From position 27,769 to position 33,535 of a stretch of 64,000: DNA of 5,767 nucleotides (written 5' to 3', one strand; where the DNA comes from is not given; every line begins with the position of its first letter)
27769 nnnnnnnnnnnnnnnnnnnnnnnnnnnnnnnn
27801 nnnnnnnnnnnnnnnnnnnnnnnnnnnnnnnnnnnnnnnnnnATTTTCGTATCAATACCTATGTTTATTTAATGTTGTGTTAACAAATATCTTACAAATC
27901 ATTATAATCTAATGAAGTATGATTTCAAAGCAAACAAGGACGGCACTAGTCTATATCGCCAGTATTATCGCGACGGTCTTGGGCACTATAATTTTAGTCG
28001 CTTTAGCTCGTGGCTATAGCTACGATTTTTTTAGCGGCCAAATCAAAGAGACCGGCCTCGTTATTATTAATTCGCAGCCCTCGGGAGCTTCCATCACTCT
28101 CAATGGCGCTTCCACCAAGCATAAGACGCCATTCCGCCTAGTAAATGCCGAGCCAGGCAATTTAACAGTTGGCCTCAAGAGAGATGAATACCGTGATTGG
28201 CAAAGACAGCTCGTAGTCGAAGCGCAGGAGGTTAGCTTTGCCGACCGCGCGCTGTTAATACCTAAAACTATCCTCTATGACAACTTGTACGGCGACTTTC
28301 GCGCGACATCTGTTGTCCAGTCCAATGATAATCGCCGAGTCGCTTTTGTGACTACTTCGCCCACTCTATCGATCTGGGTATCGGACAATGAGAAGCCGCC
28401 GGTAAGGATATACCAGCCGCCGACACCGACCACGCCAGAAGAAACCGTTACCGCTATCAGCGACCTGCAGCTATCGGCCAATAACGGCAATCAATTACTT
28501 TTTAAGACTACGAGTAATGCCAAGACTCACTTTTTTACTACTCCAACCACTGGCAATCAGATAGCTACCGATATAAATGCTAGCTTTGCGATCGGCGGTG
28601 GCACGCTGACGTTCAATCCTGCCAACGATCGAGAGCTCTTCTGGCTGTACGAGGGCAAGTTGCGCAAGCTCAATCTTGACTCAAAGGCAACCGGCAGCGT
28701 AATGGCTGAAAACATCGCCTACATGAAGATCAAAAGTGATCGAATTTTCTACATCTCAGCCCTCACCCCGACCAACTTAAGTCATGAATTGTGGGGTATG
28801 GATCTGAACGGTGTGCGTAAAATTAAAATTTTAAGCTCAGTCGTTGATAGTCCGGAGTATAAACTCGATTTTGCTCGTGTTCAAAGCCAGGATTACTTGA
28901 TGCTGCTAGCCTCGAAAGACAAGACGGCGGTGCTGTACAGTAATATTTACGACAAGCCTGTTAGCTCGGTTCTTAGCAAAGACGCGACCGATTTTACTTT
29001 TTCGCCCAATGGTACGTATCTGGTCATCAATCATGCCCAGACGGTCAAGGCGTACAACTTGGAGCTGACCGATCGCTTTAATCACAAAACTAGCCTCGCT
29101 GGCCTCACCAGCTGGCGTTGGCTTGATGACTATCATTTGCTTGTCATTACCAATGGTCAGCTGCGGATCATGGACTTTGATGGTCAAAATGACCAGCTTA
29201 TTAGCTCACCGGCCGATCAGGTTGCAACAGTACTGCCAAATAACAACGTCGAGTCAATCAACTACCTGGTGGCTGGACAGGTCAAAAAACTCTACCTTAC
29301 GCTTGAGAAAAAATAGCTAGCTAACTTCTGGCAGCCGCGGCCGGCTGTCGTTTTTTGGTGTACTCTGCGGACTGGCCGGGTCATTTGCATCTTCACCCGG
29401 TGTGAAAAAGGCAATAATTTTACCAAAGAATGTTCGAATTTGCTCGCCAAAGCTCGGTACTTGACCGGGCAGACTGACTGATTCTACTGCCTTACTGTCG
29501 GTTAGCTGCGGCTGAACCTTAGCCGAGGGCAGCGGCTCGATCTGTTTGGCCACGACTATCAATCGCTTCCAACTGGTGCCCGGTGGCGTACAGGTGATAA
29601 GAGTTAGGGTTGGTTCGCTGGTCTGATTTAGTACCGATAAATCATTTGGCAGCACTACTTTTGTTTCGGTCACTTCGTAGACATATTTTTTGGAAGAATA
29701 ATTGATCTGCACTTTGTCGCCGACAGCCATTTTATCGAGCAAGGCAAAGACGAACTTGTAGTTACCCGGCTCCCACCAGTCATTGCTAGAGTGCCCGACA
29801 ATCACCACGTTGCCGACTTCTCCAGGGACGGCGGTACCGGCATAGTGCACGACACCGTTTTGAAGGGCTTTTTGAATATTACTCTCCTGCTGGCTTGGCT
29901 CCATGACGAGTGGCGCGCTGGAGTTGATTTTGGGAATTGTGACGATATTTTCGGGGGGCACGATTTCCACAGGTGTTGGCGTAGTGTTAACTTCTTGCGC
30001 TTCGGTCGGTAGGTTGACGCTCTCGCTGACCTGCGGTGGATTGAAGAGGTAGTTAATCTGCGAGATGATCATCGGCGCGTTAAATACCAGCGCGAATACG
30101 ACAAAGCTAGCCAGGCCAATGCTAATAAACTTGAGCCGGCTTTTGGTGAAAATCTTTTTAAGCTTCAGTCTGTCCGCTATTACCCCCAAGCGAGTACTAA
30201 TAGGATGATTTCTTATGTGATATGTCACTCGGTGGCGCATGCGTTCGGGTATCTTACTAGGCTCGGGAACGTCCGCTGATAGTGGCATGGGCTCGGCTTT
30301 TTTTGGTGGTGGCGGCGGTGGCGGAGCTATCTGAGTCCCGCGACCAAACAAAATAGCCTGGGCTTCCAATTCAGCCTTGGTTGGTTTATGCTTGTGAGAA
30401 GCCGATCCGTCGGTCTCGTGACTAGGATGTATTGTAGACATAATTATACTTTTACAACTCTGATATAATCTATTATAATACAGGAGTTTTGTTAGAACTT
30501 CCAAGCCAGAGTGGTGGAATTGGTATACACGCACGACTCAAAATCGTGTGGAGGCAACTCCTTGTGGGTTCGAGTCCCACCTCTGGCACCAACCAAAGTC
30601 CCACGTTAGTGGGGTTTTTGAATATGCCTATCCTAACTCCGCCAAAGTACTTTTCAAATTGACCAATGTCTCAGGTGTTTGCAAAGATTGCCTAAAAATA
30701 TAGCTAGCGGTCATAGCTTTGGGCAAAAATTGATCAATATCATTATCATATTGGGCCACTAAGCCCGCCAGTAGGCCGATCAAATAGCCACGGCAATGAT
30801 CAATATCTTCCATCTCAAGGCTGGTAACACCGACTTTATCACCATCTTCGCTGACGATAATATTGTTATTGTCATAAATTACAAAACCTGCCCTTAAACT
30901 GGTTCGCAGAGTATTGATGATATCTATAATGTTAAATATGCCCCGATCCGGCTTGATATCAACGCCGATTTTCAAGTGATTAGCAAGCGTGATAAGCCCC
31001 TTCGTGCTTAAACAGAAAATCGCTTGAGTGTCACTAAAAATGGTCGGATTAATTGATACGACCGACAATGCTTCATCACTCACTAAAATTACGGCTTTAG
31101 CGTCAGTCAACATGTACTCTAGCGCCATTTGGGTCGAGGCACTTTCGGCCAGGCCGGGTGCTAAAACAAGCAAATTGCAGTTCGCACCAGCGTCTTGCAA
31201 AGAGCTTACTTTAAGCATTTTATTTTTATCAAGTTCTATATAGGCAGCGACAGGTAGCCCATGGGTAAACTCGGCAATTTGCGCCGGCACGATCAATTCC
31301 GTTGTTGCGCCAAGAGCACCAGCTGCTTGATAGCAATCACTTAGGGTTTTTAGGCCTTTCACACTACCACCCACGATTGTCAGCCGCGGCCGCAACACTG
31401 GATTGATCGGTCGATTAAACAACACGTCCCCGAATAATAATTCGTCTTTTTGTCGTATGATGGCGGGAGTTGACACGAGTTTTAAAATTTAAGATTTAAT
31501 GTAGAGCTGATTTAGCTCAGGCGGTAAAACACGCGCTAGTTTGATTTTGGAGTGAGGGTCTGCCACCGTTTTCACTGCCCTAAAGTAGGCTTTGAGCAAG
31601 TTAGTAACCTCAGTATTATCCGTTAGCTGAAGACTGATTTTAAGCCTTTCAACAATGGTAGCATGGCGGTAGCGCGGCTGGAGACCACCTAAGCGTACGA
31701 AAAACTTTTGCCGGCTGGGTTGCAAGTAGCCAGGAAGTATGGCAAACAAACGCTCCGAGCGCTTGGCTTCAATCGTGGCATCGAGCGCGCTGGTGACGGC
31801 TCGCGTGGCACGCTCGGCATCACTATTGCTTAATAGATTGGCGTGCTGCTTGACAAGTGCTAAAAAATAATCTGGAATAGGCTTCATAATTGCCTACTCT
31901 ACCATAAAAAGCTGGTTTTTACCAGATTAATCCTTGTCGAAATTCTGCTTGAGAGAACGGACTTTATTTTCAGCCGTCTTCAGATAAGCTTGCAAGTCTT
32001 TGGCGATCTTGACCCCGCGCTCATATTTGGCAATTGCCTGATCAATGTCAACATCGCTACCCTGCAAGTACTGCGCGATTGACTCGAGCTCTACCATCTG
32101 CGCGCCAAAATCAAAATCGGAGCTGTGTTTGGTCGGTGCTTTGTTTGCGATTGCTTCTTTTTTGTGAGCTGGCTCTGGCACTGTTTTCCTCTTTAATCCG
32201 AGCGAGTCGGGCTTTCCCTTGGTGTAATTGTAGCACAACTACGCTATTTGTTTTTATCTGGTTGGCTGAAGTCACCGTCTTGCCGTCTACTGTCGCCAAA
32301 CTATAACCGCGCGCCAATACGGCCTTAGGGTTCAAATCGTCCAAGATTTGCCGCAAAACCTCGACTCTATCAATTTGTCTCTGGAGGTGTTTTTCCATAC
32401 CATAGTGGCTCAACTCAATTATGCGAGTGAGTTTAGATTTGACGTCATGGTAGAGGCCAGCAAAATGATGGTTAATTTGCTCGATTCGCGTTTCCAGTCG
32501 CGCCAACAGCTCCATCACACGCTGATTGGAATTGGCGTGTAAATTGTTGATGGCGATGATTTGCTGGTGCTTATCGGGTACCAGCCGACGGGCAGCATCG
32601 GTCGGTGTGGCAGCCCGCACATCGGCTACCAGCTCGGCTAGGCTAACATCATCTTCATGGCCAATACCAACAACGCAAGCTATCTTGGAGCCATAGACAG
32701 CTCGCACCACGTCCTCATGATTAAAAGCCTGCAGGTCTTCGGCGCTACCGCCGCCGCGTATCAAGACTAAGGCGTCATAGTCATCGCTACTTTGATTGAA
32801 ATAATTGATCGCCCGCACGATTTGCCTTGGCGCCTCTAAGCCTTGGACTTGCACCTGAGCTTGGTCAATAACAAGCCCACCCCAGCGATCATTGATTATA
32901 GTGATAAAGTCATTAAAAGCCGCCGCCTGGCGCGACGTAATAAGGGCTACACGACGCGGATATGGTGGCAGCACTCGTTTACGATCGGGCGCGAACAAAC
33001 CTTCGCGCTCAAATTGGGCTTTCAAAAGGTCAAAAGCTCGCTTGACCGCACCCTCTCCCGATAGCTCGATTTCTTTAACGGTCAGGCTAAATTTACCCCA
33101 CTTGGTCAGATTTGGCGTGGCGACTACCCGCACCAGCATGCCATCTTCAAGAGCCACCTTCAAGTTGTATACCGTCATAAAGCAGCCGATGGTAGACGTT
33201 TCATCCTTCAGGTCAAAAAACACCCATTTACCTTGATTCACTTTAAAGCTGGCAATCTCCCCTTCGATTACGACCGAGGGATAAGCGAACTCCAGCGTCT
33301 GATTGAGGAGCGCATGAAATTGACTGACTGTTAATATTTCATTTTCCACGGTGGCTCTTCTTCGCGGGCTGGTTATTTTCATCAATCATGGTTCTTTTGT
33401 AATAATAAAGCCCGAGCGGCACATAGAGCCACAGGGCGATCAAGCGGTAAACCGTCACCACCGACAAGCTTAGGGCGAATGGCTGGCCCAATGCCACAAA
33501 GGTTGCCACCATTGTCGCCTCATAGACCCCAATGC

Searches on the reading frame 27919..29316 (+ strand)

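Call 79: search_protein_families(library=pfam, proteins=[window:27919-29316:+], max_evalue=0.00001)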
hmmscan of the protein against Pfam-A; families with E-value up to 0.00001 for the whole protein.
window:27919-29316:+ (465 aa): 1 family
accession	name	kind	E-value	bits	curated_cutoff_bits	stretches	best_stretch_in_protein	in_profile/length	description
PF08308.17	PEGA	-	2e-09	37.7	20.8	1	46-105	2-60/71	PEGA domain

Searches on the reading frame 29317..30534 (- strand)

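Call 79: search_protein_families(library=pfam, proteins=[window:29317-30534:-], max_evalue=0.00001)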
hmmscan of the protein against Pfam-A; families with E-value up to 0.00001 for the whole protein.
window:29317-30534:- (405 aa): 1 family
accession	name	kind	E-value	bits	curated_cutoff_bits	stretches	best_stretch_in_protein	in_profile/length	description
PF04203.18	Sortase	-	3e-29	101.8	26.6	1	198-331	1-124/125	Sortase domain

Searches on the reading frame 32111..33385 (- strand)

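Call 79: search_protein_families(library=pfam, proteins=[window:32111-33385:-], max_evalue=0.00001)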
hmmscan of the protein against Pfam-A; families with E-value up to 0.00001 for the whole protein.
window:32111-33385:- (424 aa): 3 families
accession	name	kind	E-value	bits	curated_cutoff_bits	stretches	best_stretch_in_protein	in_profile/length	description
PF02601.20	Exonuc_VII_L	-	1.1e-69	235.8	35.9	2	130-324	1-194/315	Exonuclease VII, large subunit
PF13742.12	tRNA_anti_2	-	1.4e-13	51.3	27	1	18-107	1-95/95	OB-fold nucleic acid binding domain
PF01336.31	tRNA_anti-codon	-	4.4e-09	36.6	27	1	38-108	1-74/75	OB-fold nucleic acid binding domain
